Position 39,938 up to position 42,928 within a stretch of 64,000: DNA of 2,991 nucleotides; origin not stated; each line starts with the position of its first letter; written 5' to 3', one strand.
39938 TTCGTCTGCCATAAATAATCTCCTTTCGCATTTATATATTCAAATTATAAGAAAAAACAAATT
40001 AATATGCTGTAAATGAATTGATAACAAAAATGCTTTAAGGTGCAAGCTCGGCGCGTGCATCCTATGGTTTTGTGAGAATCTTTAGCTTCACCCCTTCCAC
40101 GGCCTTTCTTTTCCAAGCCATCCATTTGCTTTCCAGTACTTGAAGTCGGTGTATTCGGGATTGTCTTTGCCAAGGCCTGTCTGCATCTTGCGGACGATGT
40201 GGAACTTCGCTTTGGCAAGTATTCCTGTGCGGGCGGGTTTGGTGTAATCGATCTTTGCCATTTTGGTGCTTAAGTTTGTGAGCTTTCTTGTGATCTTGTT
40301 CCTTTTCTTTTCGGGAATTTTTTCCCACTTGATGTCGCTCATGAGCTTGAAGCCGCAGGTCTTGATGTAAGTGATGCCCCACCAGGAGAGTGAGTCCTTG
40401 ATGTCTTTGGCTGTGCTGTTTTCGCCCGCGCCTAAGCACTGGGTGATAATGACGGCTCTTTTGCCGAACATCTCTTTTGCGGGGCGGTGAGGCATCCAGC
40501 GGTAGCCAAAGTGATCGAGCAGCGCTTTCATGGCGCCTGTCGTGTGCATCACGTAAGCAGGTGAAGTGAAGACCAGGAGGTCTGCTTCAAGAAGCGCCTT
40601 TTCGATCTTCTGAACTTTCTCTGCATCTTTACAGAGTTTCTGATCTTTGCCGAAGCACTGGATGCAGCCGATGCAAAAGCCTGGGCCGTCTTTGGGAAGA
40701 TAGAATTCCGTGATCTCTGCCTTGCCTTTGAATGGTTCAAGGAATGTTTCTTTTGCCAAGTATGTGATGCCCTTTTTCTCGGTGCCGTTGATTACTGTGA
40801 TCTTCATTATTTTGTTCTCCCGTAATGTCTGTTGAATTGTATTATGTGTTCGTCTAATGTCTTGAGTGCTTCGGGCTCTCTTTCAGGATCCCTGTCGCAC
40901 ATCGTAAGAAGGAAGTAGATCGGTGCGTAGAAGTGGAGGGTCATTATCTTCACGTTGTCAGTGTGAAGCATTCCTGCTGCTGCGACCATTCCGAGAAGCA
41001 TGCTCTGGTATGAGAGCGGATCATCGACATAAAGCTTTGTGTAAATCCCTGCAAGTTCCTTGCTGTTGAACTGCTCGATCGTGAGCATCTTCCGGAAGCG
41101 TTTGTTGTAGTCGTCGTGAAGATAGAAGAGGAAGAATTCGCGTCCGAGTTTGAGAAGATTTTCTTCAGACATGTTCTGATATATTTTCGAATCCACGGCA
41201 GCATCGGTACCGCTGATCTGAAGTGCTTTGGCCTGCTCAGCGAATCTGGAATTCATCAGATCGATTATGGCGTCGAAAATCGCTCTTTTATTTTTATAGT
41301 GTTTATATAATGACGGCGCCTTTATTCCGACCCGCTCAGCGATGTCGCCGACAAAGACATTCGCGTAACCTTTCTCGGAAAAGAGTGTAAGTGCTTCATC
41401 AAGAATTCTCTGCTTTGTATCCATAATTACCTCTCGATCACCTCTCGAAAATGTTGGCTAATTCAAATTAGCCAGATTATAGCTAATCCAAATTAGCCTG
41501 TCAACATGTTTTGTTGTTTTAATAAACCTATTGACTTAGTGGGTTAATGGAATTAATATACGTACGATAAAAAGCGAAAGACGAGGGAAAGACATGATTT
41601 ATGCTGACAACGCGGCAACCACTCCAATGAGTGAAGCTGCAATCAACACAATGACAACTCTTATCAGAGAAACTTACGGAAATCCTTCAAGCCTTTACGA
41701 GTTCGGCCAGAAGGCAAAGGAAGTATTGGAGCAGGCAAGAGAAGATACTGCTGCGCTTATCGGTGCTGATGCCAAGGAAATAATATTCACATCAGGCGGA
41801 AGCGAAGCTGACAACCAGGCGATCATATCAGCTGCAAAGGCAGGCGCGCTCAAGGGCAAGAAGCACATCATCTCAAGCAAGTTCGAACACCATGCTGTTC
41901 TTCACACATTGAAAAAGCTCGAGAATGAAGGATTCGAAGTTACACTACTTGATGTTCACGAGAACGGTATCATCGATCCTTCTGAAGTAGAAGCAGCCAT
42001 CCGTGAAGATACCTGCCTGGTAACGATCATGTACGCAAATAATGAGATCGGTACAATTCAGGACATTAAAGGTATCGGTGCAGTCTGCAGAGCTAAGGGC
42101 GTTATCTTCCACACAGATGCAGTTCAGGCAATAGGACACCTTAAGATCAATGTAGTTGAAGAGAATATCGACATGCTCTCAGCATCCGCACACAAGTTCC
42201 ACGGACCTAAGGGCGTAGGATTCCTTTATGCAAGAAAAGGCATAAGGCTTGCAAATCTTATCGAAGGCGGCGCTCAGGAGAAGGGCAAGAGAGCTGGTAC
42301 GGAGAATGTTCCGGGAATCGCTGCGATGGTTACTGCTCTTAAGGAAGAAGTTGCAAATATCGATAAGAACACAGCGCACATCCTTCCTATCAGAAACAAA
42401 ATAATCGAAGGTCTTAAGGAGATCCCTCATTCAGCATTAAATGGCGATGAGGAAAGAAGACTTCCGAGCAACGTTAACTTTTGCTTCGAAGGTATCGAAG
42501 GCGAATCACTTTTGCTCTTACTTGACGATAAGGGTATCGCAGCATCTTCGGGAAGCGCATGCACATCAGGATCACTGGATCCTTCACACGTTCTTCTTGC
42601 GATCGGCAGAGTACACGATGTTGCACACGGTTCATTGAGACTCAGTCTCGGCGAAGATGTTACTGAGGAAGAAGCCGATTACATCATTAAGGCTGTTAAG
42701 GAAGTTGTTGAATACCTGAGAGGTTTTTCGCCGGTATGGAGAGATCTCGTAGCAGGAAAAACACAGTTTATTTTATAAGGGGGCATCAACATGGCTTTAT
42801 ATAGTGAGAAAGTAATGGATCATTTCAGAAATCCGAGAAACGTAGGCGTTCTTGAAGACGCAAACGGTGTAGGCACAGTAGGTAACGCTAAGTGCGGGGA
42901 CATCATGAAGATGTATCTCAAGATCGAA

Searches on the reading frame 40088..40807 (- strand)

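Call 53: search_protein_families(library=pfam, proteins=[window:40088-40807:-])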
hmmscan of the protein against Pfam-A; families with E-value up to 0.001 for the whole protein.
window:40088-40807:- (239 aa): 2 families
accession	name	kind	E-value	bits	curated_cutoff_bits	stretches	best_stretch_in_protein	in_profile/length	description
PF03358.20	FMN_red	-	3e-18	66.3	24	1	1-150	1-142/152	NADPH-dependent FMN reductase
PF02525.22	Flavodoxin_2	-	2.6e-10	40.8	27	1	1-173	1-195/198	Flavodoxin-like fold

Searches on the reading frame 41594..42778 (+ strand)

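Call 53: search_protein_families(library=pfam, proteins=[window:41594-42778:+])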
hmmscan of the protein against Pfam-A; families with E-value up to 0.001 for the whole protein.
window:41594-42778:+ (394 aa): 4 families
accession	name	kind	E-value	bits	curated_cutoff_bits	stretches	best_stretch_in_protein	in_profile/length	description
PF00266.25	Aminotran_5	-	1.3e-83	281.5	21.5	1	2-363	1-370/371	Aminotransferase class-V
PF01041.23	DegT_DnrJ_EryC1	-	1.4e-07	31.5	19.8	1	60-181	39-151/360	DegT/DnrJ/EryC1/StrS aminotransferase family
PF01212.27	Beta_elim_lyase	-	2.5e-06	27.5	27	1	8-176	10-169/288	Beta-eliminating lyase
PF01053.26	Cys_Met_Meta_PP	-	1.3e-05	24.4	27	1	32-202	42-199/381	Cys/Met metabolism PLP-dependent enzyme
